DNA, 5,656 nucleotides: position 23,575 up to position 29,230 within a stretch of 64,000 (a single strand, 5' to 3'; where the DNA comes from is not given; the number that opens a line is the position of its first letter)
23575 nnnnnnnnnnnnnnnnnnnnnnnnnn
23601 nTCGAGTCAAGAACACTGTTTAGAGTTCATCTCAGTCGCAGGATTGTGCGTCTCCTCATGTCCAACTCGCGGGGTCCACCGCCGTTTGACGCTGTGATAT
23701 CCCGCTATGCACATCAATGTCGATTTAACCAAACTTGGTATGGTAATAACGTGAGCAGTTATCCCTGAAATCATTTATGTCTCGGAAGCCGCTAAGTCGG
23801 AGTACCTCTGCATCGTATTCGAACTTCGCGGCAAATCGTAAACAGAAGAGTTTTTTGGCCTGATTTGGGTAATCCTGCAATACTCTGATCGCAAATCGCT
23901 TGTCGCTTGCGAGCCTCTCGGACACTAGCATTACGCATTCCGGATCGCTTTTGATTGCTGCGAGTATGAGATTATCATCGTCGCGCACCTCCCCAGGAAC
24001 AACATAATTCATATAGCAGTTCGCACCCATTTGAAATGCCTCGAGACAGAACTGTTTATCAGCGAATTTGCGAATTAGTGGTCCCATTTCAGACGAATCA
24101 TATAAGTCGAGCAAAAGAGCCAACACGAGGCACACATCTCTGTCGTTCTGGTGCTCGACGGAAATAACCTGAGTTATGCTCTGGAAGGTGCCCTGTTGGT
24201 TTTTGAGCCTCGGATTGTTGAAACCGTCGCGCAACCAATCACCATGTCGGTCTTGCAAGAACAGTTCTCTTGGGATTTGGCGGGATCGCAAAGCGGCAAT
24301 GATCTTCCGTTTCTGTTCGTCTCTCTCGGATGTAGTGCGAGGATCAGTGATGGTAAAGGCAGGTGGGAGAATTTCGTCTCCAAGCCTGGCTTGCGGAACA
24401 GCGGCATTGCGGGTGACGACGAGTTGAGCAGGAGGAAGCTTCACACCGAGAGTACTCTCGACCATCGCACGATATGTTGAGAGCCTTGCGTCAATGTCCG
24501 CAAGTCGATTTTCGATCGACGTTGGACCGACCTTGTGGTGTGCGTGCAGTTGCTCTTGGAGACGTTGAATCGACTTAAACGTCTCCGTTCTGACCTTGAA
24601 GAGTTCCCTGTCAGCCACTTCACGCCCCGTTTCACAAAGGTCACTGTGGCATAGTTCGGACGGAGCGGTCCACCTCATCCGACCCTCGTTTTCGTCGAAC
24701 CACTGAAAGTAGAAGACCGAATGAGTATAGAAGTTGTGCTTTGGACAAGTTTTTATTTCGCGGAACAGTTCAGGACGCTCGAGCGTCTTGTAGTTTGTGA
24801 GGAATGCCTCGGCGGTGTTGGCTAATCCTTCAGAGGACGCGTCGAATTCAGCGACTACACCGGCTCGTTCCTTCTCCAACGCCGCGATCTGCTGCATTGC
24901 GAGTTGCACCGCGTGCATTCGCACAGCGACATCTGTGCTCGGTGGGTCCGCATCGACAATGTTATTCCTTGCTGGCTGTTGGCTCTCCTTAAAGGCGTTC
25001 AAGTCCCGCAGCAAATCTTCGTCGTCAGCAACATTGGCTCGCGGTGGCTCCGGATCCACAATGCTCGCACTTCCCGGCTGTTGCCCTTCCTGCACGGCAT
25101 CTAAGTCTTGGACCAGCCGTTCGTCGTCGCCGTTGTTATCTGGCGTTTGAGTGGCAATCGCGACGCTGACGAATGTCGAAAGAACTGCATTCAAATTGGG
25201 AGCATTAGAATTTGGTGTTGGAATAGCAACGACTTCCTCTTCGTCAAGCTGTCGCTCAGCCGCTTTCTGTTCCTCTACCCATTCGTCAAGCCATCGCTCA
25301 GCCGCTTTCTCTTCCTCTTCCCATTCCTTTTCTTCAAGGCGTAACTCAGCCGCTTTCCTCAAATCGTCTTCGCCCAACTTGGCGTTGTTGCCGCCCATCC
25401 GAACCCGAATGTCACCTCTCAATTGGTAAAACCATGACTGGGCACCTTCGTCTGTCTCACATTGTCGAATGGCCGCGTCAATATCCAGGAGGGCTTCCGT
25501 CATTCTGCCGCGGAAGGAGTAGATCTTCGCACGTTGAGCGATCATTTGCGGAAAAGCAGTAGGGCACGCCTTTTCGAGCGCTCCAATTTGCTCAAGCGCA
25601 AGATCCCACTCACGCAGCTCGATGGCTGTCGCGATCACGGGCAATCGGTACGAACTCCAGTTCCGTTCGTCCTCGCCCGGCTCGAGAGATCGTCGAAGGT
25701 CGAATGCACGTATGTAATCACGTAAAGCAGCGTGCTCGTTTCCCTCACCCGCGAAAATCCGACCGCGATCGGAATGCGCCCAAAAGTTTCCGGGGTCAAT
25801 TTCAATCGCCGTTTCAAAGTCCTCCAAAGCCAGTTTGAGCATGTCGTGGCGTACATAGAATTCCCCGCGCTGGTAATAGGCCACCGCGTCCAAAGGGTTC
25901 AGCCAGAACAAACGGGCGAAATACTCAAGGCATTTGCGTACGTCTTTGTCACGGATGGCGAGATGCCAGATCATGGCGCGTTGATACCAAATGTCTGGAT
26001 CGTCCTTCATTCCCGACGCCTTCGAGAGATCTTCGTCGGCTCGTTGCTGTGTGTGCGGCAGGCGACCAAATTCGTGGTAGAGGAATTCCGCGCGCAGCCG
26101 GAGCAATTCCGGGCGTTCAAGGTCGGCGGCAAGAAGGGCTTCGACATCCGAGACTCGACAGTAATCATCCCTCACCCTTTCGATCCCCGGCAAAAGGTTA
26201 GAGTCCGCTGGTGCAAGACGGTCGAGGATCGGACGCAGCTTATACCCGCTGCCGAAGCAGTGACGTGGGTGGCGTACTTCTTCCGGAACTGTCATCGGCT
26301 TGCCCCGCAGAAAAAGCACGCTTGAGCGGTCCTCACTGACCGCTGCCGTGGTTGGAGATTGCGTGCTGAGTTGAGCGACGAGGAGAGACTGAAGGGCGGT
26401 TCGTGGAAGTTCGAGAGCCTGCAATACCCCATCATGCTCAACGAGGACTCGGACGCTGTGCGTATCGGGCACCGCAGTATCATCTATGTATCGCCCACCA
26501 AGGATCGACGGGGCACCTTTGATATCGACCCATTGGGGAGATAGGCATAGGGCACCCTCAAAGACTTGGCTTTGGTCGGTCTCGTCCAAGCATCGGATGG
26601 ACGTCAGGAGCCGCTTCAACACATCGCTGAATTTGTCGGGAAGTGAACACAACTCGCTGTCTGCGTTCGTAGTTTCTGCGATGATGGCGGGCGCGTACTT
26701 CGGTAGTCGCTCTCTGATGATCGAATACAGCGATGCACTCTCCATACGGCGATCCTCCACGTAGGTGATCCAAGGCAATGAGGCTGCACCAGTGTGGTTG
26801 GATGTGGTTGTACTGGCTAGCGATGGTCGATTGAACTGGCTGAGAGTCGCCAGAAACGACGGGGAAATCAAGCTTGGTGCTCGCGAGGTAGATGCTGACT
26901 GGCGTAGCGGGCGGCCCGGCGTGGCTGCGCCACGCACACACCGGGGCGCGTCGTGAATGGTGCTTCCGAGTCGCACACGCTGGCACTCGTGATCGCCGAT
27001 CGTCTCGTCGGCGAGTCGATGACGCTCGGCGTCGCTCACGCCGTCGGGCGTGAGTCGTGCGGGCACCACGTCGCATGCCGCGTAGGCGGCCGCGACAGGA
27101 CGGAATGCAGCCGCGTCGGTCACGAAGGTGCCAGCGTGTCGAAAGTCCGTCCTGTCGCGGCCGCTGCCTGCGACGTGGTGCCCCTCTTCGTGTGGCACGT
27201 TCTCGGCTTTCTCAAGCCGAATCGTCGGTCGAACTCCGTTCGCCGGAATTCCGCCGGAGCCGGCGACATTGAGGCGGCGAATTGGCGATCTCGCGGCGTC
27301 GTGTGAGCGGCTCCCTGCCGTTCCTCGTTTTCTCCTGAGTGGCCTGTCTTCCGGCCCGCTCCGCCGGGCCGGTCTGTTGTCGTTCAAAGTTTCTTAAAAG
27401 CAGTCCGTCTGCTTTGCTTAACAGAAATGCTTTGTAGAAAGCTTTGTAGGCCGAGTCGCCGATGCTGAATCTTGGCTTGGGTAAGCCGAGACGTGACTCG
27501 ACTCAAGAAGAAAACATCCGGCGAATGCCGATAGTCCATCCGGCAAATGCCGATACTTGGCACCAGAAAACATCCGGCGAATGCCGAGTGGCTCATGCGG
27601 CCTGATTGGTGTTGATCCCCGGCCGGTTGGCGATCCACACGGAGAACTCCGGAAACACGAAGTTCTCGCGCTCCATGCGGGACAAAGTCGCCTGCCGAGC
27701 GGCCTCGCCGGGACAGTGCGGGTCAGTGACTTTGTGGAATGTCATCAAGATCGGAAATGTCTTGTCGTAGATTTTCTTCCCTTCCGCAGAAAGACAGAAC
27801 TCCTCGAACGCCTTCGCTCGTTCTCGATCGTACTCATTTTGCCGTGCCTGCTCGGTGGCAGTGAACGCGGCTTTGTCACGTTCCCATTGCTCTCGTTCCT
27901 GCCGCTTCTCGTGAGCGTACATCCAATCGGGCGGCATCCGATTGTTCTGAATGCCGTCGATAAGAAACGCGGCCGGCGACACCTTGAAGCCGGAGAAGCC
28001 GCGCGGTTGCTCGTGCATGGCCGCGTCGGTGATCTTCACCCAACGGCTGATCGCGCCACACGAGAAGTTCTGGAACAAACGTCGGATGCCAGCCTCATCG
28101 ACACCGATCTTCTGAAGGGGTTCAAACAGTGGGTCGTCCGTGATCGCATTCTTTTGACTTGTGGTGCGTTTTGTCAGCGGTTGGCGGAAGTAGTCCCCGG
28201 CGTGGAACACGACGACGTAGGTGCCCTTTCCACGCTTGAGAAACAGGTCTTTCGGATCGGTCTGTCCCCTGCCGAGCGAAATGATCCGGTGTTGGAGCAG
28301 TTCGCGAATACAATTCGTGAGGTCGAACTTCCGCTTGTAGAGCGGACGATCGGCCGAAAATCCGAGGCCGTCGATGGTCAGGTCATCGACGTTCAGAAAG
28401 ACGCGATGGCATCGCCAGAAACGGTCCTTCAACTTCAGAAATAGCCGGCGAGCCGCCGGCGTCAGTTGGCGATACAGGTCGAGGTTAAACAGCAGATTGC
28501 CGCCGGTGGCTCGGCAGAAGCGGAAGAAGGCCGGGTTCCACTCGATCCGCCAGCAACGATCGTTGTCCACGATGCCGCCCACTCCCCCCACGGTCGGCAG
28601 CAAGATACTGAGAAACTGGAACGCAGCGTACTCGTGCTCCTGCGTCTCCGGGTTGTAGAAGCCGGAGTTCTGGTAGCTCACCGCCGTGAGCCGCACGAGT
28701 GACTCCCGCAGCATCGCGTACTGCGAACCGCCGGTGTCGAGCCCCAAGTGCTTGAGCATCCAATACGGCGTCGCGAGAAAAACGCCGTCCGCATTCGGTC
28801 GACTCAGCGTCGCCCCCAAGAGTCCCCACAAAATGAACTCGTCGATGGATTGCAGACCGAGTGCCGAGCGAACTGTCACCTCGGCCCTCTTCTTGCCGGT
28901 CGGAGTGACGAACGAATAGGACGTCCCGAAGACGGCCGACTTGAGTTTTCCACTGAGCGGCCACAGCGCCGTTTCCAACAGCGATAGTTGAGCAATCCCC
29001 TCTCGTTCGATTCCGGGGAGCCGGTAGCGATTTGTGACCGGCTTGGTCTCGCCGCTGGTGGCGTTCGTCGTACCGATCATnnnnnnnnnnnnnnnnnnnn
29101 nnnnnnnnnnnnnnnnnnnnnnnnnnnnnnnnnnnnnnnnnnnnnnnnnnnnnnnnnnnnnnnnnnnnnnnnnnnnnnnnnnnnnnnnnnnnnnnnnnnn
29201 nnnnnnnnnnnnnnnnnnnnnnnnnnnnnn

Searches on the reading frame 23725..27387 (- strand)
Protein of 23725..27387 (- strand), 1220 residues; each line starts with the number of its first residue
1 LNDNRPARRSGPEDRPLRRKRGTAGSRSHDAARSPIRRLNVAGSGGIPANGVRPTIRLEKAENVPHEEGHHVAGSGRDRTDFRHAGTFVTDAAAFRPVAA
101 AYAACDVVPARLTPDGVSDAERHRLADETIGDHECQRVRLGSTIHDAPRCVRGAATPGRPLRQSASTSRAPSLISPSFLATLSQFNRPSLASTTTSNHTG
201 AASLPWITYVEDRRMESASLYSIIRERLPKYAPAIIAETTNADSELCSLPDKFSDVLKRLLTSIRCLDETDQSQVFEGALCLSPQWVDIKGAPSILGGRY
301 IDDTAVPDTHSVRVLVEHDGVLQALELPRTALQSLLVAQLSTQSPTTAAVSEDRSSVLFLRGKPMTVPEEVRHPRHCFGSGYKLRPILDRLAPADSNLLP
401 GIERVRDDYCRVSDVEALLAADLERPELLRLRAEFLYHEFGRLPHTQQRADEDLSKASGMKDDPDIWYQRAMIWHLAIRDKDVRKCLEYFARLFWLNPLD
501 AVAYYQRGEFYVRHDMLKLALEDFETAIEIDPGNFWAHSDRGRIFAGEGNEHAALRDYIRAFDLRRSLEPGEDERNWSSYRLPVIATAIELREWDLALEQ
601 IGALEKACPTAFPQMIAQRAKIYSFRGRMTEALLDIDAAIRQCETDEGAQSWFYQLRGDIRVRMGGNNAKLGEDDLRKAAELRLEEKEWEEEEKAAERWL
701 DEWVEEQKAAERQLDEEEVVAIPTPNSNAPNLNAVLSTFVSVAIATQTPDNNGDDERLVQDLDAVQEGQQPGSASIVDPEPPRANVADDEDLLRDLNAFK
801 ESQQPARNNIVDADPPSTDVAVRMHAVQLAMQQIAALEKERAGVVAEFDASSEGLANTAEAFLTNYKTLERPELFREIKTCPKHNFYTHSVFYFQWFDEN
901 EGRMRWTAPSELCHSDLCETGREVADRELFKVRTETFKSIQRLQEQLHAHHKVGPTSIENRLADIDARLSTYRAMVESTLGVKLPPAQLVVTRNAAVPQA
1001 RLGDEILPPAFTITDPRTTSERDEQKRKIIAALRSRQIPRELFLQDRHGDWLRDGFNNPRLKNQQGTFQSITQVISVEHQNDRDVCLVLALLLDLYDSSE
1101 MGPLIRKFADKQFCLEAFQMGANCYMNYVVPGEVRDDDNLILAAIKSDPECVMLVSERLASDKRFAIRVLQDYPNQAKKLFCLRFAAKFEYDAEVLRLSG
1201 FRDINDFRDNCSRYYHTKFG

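Call 7: search_protein_families(library=pfam, proteins=[window:23725-27387:-], max_evalue=0.001)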
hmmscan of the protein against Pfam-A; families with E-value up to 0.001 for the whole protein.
window:23725-27387:- (1220 aa): 7 families
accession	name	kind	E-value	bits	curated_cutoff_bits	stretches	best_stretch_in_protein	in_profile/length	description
PF00515.34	TPR_1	-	1.4e-08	34.7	27.8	1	501-534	1-34/34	Tetratricopeptide repeat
PF13371.12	TPR_9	-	4.6e-07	30.2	35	1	475-532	3-60/73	Tetratricopeptide repeat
PF13431.12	TPR_17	-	3.1e-06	27.5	24.4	0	524-554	2-32/34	Tetratricopeptide repeat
PF07719.23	TPR_2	-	7.5e-06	26.1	27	0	502-534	2-34/34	Tetratricopeptide repeat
PF13475.11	DUF4116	-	2.7e-05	24.1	24.9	0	1138-1185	2-43/49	Domain of unknown function (DUF4116)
PF13181.12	TPR_8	-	8e-05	22.9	25.7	0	503-533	3-33/34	Tetratricopeptide repeat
PF13414.12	TPR_11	-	0.00021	21.4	26.8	0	519-546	12-39/42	TPR repeat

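Call 12: find_encoding_contigs(protein=window:23725-27387:-, flank=10000, max_places=6)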
Protein window:23725-27387:- (1220 aa): no gene with exactly this product is on record in the collection.

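Call 19: search_protein_families(library=ncbifam, proteins=[window:23725-27387:-], max_evalue=0.01)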
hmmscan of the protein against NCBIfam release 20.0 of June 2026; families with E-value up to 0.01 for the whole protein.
window:23725-27387:- (1220 aa): 6 families
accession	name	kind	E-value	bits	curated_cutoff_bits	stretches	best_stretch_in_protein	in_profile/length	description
TIGR04510.1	mod_pep_cyc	subfamily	0.00019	20.1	400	1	499-636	396-524/814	putative peptide modification system cyclase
TIGR02917.1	PEP_TPR_lipo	equivalog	0.00036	18.5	312.2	1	449-558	414-522/899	XrtA/PEP-CTERM system TPR-repeat protein PrsT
TIGR00990.1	3a0801s09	subfamily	0.00074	18.3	757.25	1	441-539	341-437/615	mitochondrial import receptor subunit TOM70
NF040959.1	MamA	equivalog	0.0024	17.3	200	1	462-565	69-169/204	magnetosome protein MamA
NF047558.1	TPR_END_plus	domain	0.0027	17.6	32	0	503-533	1-31/56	TPR end-of-group domain-containing protein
TIGR02521.1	type_IV_pilW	equivalog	0.003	17.1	154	0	503-564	33-94/234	type IV pilus biogenesis/stability protein PilW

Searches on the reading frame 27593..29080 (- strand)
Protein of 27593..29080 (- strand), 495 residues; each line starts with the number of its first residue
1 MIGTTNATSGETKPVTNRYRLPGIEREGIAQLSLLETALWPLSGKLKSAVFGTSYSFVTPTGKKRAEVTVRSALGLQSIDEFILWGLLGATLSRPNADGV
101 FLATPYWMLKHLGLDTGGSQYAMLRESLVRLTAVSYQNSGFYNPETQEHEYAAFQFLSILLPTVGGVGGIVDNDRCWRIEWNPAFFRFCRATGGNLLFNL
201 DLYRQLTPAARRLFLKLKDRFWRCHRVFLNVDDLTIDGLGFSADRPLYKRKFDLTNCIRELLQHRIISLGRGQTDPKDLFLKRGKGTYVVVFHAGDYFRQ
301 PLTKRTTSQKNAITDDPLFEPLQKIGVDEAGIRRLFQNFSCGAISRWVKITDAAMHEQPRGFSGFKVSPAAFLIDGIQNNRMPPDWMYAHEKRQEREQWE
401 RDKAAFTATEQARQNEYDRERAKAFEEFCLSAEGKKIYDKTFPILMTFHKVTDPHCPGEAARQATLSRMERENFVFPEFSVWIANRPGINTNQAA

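Call 7: search_protein_families(library=pfam, proteins=[window:27593-29080:-], max_evalue=0.001)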
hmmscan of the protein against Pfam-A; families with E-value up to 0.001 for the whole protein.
window:27593-29080:- (495 aa): 0 families

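Call 13: search_protein_families(library=pfam, proteins=[window:27593-29080:-], max_evalue=0.01)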
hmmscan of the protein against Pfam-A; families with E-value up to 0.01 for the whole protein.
window:27593-29080:- (495 aa): 1 family
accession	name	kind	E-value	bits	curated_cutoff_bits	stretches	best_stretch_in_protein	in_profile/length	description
PF10134.15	RPA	-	0.0072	16.4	27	0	98-140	68-110/228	Replication initiator protein A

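Call 19: search_protein_families(library=ncbifam, proteins=[window:27593-29080:-], max_evalue=0.01)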
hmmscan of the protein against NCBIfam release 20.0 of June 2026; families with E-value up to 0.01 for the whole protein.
window:27593-29080:- (495 aa): 0 families

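Call 86: search_protein_families(library=phrogs, proteins=[window:27593-29080:-], max_evalue=0.001)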
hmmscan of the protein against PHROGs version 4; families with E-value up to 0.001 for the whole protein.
window:27593-29080:- (495 aa): 0 families
